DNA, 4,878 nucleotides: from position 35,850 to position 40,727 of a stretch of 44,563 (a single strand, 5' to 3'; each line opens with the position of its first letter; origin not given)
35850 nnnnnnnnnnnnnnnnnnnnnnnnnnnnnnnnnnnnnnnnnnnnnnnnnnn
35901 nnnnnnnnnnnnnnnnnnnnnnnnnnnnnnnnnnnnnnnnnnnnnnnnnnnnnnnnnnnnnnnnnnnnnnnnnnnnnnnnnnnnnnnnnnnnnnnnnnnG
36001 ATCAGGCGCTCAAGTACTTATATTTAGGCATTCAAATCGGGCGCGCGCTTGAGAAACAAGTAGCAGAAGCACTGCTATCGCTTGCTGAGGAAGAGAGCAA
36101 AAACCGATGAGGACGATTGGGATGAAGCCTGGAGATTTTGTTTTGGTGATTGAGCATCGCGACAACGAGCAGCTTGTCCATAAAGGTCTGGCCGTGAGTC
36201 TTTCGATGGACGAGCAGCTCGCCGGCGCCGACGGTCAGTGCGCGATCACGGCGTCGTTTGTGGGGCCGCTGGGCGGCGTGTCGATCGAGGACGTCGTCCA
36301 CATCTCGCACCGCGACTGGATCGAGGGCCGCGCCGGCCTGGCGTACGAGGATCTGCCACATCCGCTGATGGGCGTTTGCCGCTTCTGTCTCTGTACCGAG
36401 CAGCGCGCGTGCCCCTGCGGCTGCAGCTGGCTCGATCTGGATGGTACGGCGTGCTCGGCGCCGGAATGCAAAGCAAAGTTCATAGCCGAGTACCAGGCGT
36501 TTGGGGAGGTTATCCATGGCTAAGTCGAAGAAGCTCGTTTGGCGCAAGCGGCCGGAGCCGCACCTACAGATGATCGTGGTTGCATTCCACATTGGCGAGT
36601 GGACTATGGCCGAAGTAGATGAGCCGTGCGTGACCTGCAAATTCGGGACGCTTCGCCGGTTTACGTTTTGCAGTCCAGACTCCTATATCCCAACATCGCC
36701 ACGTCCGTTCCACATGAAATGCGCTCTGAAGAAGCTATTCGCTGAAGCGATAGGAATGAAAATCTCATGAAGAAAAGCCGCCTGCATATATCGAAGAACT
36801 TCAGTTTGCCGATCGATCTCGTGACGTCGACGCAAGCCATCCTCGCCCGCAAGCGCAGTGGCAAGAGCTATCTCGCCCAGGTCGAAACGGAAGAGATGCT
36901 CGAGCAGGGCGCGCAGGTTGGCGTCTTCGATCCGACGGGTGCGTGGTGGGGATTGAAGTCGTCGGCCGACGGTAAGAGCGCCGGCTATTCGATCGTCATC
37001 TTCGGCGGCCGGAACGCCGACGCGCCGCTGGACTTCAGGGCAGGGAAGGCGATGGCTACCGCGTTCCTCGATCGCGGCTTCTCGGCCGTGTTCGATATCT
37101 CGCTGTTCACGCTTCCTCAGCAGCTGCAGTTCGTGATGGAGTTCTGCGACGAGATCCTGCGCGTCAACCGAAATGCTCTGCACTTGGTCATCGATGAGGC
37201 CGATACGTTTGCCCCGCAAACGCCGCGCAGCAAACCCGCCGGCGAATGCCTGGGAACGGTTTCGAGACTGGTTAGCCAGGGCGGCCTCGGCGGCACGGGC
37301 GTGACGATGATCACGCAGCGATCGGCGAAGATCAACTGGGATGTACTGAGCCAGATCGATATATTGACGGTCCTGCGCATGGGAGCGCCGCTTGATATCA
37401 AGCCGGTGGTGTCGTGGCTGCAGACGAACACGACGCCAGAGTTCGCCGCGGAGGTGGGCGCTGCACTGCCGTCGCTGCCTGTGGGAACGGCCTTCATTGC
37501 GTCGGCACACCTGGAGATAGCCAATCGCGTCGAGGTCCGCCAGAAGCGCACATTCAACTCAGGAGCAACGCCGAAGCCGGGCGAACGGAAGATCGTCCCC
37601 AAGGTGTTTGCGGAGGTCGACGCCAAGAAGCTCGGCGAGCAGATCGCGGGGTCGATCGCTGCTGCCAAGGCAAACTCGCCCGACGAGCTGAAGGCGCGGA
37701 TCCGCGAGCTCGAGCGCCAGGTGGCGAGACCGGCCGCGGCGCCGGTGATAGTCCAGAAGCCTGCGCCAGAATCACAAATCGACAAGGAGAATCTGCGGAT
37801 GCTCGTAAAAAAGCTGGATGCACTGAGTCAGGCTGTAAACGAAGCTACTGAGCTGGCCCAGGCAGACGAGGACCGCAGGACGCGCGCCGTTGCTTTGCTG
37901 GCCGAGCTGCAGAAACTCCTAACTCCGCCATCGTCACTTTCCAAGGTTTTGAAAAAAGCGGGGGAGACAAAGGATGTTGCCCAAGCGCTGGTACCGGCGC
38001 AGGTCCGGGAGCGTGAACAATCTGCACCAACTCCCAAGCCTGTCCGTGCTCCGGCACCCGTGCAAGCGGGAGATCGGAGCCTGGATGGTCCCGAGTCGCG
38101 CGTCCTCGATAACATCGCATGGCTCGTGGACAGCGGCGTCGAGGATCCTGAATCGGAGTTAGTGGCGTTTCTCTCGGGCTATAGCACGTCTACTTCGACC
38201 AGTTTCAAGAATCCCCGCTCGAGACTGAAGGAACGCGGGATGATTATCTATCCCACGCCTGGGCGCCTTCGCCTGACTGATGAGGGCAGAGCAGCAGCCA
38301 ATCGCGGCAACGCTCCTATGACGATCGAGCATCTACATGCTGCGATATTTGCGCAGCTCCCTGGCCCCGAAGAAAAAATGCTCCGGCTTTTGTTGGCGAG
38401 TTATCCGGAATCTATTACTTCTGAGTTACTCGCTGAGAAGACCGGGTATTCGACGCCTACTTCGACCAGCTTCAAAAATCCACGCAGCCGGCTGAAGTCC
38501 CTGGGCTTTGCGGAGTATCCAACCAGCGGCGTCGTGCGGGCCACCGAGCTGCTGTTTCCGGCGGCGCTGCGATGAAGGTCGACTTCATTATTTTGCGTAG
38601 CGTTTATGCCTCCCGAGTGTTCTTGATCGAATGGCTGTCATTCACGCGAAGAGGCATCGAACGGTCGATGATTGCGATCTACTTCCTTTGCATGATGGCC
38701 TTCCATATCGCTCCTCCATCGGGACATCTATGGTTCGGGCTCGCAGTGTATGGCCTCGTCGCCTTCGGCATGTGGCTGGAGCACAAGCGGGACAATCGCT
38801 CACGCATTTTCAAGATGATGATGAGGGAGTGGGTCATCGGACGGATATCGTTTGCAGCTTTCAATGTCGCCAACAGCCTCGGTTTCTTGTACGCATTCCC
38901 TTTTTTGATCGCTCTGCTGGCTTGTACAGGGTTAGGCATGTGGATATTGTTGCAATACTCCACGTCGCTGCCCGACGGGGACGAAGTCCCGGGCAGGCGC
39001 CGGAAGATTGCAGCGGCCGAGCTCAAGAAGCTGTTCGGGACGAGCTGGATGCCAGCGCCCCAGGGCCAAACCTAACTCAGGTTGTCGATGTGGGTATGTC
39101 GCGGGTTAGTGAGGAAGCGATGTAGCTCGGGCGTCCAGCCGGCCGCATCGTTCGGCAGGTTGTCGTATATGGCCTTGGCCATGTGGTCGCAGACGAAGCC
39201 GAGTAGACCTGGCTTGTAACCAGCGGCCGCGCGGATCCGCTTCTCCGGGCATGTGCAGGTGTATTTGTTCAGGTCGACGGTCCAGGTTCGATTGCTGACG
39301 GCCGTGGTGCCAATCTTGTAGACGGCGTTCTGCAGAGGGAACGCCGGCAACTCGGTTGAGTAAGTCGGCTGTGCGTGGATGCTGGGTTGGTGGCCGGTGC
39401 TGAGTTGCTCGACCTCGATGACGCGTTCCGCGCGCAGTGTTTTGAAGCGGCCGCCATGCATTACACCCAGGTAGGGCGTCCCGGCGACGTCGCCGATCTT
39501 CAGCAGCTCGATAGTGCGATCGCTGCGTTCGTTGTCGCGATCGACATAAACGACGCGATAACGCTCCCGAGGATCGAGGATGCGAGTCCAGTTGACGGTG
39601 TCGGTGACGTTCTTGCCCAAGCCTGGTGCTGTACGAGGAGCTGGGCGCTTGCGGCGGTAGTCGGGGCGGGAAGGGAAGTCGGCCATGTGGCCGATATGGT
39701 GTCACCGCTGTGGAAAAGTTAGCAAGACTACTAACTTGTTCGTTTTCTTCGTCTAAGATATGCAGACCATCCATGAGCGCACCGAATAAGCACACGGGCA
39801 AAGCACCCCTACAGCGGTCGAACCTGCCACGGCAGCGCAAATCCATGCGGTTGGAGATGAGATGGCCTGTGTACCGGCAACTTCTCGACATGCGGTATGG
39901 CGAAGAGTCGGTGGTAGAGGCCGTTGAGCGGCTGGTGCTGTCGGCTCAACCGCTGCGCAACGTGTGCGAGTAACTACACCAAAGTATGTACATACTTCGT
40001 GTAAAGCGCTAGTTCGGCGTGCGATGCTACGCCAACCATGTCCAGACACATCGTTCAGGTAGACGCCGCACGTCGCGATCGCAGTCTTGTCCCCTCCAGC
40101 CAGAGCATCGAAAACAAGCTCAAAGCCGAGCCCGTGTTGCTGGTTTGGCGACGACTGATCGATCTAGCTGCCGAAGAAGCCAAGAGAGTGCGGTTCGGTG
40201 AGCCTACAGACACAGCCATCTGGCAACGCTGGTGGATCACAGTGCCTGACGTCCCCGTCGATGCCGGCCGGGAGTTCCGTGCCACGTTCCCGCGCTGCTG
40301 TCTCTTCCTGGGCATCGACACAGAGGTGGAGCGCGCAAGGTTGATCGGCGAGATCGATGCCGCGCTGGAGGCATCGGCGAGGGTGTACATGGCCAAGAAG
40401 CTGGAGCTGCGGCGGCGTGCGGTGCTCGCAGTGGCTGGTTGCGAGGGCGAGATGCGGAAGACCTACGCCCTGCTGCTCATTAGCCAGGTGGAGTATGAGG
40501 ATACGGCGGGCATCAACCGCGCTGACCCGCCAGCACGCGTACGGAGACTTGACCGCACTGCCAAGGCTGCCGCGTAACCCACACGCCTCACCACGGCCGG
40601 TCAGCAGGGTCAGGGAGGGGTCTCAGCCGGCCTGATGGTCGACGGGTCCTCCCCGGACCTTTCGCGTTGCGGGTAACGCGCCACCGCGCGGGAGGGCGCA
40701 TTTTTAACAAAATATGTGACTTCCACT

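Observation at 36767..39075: HerA-like ATPase fused to two winged-helix modules and translationally coupled to a 4-TM membrane protein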

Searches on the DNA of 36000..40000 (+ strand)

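Call 6: search_dna_similar(query=window:36000-40000:+, collection=phages, mode=distant, max_rows=20)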
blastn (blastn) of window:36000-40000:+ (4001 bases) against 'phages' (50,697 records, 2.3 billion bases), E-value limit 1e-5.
No match.

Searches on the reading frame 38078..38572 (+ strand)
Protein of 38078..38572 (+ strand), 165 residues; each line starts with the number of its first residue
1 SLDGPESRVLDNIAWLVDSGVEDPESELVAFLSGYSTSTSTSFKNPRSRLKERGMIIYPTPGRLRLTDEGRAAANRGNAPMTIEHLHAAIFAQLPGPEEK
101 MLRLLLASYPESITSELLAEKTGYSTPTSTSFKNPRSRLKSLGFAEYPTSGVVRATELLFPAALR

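Call 40: search_solved_structures(query=A2, max_evalue=10, show_alignments=3)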
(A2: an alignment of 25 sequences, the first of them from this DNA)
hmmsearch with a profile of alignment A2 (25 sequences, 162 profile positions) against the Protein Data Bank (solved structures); distinct sequences matched with E-value up to 10: 28.
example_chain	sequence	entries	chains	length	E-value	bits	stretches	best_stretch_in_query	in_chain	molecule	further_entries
6j05_A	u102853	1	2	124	0.0015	21.3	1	79-153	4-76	Transcriptional regulator ArsR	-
5zr4_A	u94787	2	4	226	0.005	19.6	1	11-75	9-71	Metal-dependent transcriptional regulator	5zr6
8ylf_A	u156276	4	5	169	0.0092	18.7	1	35-107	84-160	MarR family transcriptional regulator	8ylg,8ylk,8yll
1r22_A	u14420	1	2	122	0.011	18.5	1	79-151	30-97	Transcriptional repressor smtB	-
7ueb_E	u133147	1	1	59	0.013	18.3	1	96-147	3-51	PscE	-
2lkp_A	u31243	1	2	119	0.05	16.3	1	73-150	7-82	HTH-type transcriptional regulator NmtR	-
1r1t_A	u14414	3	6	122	0.083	15.6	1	79-151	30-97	Transcriptional repressor smtB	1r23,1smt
1uly_A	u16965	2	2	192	0.085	15.6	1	87-150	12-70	hypothetical protein PH1932 | hypothetical transcription regulator protein, PH1932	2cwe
7b24_A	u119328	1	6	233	0.099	15.4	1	30-78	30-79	DtxR family iron (Metal) dependent repressor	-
2kko_A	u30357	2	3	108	0.13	15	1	95-150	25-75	POSSIBLE TRANSCRIPTIONAL REGULATORY PROTEIN (POSSIBLY ARSR-FAMILY) | Possible transcriptional regulatory arsR-family protein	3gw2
3cdh_A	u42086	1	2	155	0.15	14.7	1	43-90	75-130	Transcriptional regulator, MarR family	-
6zj3_SX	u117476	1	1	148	0.17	14.6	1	42-76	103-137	Ribosomal protein eS19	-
4nb5_A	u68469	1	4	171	0.18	14.5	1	92-145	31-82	DNA binding protein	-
5x9u_A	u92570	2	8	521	0.27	13.9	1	107-141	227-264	Thermosome, alpha subunit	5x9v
8aga_A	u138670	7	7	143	0.3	13.8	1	2-110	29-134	Transcriptional regulator HosA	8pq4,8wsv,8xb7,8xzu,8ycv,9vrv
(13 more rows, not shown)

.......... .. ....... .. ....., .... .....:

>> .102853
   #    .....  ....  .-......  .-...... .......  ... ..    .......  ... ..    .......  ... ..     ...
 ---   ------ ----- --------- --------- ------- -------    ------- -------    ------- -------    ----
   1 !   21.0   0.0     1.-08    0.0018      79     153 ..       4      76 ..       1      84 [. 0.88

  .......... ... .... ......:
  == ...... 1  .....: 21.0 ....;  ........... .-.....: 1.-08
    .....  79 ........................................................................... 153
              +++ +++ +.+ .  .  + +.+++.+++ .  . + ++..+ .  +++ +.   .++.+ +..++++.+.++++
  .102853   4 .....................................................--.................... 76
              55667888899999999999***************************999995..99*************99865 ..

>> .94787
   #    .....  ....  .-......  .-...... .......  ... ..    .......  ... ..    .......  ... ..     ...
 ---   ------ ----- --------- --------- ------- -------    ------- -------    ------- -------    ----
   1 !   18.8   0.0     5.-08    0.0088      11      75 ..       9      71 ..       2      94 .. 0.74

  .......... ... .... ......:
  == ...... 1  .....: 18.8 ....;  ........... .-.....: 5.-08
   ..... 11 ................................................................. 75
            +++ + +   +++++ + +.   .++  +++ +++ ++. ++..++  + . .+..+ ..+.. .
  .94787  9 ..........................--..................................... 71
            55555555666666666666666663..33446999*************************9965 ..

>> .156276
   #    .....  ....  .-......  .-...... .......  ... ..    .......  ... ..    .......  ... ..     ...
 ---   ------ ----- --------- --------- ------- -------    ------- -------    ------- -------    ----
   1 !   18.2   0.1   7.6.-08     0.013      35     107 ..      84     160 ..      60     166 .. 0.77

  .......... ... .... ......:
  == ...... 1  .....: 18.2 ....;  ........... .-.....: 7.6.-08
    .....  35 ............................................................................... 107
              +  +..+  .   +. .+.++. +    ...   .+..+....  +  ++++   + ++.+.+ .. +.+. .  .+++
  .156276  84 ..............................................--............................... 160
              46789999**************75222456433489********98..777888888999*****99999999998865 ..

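Call 41: search_protein_families(library=pfam, alignment_id=A2, max_evalue=0.1)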
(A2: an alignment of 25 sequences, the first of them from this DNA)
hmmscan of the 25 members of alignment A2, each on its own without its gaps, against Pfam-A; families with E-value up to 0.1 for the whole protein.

A. member 1, seq(165 aa): 1 family
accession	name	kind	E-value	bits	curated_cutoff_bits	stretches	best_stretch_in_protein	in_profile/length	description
PF14338.12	Mrr_N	-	2.9e-05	24.6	29.5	1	33-75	44-86/87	Mrr N-terminal domain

B. families by the number of members that match (of 25 scanned): 23 families
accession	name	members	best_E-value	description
PF14338.12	Mrr_N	12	6.2e-06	Mrr N-terminal domain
PF13545.12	HTH_Crp_2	3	0.0002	Crp-like helix-turn-helix domain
PF14947.12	HTH_45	2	0.016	Winged helix-turn-helix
PF03965.22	Penicillinase_R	1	0.00012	Penicillinase repressor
PF13412.12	HTH_24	1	0.0051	Winged helix-turn-helix DNA-binding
PF24409.1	wHTH-PRTase_assc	1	0.0069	wHTH-PRTase associated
PF01726.22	LexA_DNA_bind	1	0.007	LexA DNA binding domain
PF09339.16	HTH_IclR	1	0.0078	IclR helix-turn-helix domain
PF08670.17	MEKHLA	1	0.012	MEKHLA domain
PF21715.3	CggR_N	1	0.015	CggR N-terminal DNA binding domain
PF13635.12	DUF4143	1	0.026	Domain of unknown function (DUF4143)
PF23526.1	AprA_N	1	0.027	AprA N-terminal domain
PF22458.1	RsmF-B_ferredox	1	0.027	Methyltr_RsmF/B-like, ferredoxin-like domain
PF03444.21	HrcA_DNA-bdg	1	0.03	Winged helix-turn-helix transcription repressor, HrcA DNA-binding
PF12840.13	HTH_20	1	0.031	Helix-turn-helix domain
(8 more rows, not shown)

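Call 63: predict_structure(alignment_id=A2)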
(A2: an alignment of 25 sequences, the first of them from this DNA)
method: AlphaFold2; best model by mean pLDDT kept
length: 165 residues; sequences in the alignment: 25
mean_pLDDT: 93.7   pTM: 0.84
mean pLDDT of the five models: 93.7, 93.0, 93.0, 92.9, 92.2
residues with pLDDT >= 90: 142; 70-90: 17; 50-70: 6; < 50: 0
segments of 3 or more residues with pLDDT < 50: none
pLDDT, mean of each block of 10 residues (from residue 1): 92 91 95 95 98 98 97 82 88 96 98 98 97 97 96 95 64
secondary structure, 60 per line:
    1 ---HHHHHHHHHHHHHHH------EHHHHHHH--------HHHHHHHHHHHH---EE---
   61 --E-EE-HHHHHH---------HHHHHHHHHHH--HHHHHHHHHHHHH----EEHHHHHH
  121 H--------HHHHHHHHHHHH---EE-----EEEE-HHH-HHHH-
elements in order: H4-18 H26-32 H41-52 H68-73 H83-93 H96-108 H115-121 H130-141 E152-155 H161-164

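Call 66: fold_search(model_id=the predicted structure, library=pdb)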
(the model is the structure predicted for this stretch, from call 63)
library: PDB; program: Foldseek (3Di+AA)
matches with E <= 10: 1390; with E <= 0.001: 0
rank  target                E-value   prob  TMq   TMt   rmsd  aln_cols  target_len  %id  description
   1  7xrb_A                1.3e-02  0.93  0.30  0.23  14.1       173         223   13  human STK19 dimer (released 2023-06-07)
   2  3lst_A                2.0e-02  0.98  0.34  0.18  13.7       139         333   16  Crystal Structure of CalO1, Methyltransferase in Calicheamicin Biosynthesis, SAH bound form (released 2010-03-02)
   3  1fx7_A                2.2e-02  0.99  0.35  0.26  12.5       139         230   20  CRYSTAL STRUCTURE OF THE IRON-DEPENDENT REGULATOR (IDER) FROM MYCOBACTERIUM TUBERCULOSIS (released 2001-03-07)
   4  7b1v_B                2.5e-02  0.97  0.33  0.25  13.0       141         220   18  DtxR-like iron-dependent regulator IdeR complexed with cobalt (released 2021-03-03)
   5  1bi2_B                3.1e-02  0.97  0.34  0.40  12.6       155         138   16  STRUCTURE OF APO-AND HOLO-DIPHTHERIA TOXIN REPRESSOR (released 1999-06-22)
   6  2it0_A                3.4e-02  0.97  0.35  0.40  12.6       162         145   20  Crystal structure of a two-domain IdeR-DNA complex crystal form II (released 2007-02-13)
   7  8bii_H                3.4e-02  0.72  0.26  0.15  13.4       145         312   17  O-Methyltransferase Plu4895 (mutant H229N) in complex with SAH (released 2023-03-08)
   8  2it0_C                3.8e-02  0.97  0.35  0.41  12.9       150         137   21  Crystal structure of a two-domain IdeR-DNA complex crystal form II (released 2007-02-13)
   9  4o5v                  3.8e-02  0.97  0.34  0.27  12.8       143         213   15  Crystal structure of T. acidophilum IdeR (released 2014-11-05)
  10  2nnn_A                4.5e-02  0.97  0.32  0.38   8.3       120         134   24  Crystal structure of probable transcriptional regulator from Pseudomonas aeruginosa (released 2006-11-21)
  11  8ycm_B                4.5e-02  0.82  0.29  0.22  13.9       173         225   12  Monomeric Human STK19 (released 2024-03-06)
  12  7b24_B                4.7e-02  0.94  0.33  0.25  12.9       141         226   18  DtxR-like iron-dependent regulator IdeR (P39G variant) complexed with cobalt and its consensus DNA-binding sequence (released 2021-03-03)
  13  2nnn_D                5.0e-02  0.96  0.30  0.36   7.7       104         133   28  Crystal structure of probable transcriptional regulator from Pseudomonas aeruginosa (released 2006-11-21)
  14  1g3s                  5.0e-02  0.93  0.35  0.28  12.7       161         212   17  CYS102SER DTXR (released 2001-10-25)
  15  1xcv                  5.2e-02  0.97  0.35  0.41  10.8       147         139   16  Crystal Structure Of (H79AC102D)Dtxr complexed with Nickel(II) (released 2005-08-16)
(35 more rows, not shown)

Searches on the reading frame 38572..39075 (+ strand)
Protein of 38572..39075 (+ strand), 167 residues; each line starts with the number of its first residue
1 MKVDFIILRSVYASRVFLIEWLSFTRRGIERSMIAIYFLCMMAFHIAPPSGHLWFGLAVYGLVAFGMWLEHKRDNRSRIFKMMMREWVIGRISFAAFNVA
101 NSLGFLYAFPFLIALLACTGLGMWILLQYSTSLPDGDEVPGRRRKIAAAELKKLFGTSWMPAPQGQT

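Call 3: search_protein_families(library=pfam, proteins=[window:38572-39075:+], max_evalue=0.1)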
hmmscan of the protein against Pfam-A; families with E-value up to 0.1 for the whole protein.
window:38572-39075:+ (167 aa): 0 families

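Call 4: search_protein_families(library=phrogs, proteins=[window:38572-39075:+], max_evalue=0.01)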
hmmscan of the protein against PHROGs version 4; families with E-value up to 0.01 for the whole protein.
window:38572-39075:+ (167 aa): 0 families

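Call 5: search_protein_families(library=padloc, proteins=[window:38572-39075:+], max_evalue=0.1)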
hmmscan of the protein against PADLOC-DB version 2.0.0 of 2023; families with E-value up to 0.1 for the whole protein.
window:38572-39075:+ (167 aa): 0 families

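Call 7: search_protein_families(library=ncbifam, proteins=[window:38572-39075:+], max_evalue=0.1)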
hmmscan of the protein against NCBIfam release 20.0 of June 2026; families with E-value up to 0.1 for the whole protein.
window:38572-39075:+ (167 aa): 0 families

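Call 52: find_homologous_proteins(query=window:38572-39075:+, max_evalue=0.01)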
Query window:38572-39075:+ (167 aa): 1 proteins with E <= 0.01 among 54 candidates.
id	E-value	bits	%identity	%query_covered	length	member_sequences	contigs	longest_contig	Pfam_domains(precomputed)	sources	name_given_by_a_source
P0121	1.0e-107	375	100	100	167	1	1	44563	-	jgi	jgi:hypothetical protein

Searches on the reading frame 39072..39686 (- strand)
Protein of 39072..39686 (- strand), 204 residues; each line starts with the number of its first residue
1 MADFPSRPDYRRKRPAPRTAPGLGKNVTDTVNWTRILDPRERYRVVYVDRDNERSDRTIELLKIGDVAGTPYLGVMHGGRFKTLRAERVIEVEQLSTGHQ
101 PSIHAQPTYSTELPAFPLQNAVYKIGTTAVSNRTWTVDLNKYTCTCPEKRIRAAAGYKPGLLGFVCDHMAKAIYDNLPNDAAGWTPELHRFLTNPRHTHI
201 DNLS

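Call 3: search_protein_families(library=pfam, proteins=[window:39072-39686:-], max_evalue=0.1)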
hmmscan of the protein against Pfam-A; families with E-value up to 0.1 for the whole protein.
window:39072-39686:- (204 aa): 1 family
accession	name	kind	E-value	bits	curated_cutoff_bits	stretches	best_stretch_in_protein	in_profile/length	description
PF24808.1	DUF7707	-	0.025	15.2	23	1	138-182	40-84/102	Domain of unknown function (DUF7707)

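Call 4: search_protein_families(library=phrogs, proteins=[window:39072-39686:-], max_evalue=0.01)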
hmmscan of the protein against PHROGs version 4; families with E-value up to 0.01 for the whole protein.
window:39072-39686:- (204 aa): 0 families

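Call 5: search_protein_families(library=padloc, proteins=[window:39072-39686:-], max_evalue=0.1)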
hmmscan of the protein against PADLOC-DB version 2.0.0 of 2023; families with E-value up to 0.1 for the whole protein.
window:39072-39686:- (204 aa): 1 family
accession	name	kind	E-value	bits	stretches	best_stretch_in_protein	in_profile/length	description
PDLC01652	WYL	-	0.0054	15.1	1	40-101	30-82/162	"CAS-I,CAS-II,CAS-III,CAS-IV,CAS-V,CAS-VI; associated_signaling"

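Call 7: search_protein_families(library=ncbifam, proteins=[window:39072-39686:-], max_evalue=0.1)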
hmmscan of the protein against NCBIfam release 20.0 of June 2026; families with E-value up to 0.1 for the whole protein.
window:39072-39686:- (204 aa): 0 families

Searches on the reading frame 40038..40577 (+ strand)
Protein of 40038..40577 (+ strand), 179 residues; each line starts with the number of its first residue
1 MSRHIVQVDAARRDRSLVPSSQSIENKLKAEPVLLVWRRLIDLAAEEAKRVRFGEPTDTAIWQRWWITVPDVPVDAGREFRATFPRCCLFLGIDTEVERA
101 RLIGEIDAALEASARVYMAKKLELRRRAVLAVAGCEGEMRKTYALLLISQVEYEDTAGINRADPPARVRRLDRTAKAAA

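Call 3: search_protein_families(library=pfam, proteins=[window:40038-40577:+], max_evalue=0.1)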
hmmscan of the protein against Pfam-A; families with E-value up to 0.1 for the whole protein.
window:40038-40577:+ (179 aa): 0 families

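Call 4: search_protein_families(library=phrogs, proteins=[window:40038-40577:+], max_evalue=0.01)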
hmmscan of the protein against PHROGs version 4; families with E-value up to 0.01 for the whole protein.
window:40038-40577:+ (179 aa): 0 families

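Call 7: search_protein_families(library=ncbifam, proteins=[window:40038-40577:+], max_evalue=0.1)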
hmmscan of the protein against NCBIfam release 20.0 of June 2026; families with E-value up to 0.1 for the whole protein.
window:40038-40577:+ (179 aa): 1 family
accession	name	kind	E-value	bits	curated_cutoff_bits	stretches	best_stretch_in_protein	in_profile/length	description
NF005717.0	PRK07533.1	equivalog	0.02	14.5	337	1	90-133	150-192/259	enoyl-ACP reductase FabI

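Call 80: search_protein_families(library=padloc, proteins=[window:40038-40577:+], max_evalue=0.01)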
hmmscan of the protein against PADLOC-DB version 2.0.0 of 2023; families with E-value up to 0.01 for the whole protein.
window:40038-40577:+ (179 aa): 0 families
